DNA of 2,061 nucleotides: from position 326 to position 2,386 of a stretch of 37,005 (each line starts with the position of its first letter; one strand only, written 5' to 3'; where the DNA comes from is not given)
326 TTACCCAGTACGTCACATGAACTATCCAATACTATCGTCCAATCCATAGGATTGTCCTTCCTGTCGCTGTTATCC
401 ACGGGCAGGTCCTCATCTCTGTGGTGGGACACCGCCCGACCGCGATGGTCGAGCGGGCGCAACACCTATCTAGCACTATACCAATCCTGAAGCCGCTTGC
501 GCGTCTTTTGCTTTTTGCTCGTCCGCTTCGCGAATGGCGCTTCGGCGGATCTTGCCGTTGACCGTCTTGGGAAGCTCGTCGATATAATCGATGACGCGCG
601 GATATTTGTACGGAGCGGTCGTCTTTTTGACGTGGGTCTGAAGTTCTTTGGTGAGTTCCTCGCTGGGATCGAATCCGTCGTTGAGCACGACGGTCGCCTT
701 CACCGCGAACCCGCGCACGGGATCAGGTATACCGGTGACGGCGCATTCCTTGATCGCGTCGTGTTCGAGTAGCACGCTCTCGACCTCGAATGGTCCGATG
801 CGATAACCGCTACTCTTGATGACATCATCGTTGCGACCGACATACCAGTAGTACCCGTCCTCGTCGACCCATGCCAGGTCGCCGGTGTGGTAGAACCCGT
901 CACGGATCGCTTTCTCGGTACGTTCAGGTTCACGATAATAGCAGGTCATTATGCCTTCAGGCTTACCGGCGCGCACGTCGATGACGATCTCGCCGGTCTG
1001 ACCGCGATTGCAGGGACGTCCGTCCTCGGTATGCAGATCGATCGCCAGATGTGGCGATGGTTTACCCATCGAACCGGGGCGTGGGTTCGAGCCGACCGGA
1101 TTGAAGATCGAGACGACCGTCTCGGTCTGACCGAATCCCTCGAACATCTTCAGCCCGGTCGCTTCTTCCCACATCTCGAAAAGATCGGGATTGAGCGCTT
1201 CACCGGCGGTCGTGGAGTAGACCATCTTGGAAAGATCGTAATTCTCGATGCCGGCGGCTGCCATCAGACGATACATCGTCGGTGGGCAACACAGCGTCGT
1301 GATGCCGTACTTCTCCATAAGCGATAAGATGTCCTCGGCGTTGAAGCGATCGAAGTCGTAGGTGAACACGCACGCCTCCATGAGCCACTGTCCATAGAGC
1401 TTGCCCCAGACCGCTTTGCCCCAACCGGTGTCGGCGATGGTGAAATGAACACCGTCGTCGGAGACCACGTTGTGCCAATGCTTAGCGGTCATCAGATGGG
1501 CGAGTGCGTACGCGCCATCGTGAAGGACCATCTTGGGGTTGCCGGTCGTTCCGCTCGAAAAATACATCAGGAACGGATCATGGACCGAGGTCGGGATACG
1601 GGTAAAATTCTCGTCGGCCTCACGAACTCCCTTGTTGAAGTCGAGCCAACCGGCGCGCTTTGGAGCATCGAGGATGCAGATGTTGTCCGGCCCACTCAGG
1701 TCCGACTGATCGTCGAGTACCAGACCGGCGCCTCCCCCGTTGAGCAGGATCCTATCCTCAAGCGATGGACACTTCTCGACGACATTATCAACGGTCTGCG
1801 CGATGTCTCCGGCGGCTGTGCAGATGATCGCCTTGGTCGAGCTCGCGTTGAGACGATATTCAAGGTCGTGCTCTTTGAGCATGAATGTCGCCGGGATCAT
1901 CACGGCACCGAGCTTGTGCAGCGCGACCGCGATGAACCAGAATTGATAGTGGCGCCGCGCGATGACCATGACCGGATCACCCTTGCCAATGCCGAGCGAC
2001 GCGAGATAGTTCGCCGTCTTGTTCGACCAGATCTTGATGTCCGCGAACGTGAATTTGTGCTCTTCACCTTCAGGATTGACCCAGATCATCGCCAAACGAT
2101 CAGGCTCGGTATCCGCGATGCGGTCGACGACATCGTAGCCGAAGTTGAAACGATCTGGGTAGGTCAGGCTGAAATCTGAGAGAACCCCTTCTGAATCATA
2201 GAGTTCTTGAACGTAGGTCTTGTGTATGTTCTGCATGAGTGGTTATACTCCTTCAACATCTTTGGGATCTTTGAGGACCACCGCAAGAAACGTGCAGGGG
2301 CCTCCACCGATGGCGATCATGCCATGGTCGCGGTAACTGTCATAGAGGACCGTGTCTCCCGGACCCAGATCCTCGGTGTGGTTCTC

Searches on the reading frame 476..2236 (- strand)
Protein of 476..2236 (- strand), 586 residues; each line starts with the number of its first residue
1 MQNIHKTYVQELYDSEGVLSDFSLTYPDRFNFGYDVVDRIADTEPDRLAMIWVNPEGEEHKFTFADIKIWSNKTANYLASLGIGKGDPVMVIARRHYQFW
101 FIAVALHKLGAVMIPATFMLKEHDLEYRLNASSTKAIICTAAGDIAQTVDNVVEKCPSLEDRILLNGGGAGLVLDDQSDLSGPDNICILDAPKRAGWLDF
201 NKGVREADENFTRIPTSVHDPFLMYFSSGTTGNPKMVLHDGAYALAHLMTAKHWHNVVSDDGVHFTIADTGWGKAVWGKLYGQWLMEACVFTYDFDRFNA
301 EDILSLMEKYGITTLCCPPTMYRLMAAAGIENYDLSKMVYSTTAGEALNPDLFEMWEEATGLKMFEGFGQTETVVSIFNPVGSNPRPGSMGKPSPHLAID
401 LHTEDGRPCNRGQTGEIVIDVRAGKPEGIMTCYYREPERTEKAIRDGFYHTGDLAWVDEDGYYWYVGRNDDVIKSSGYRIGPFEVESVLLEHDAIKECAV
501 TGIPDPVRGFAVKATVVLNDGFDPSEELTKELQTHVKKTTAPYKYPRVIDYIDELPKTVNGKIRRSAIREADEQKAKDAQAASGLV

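Call 73: find_encoding_contigs(protein=window:476-2236:-, flank=10000, max_places=5)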
Protein window:476-2236:- (586 aa): no gene with exactly this product is on record in the collection.
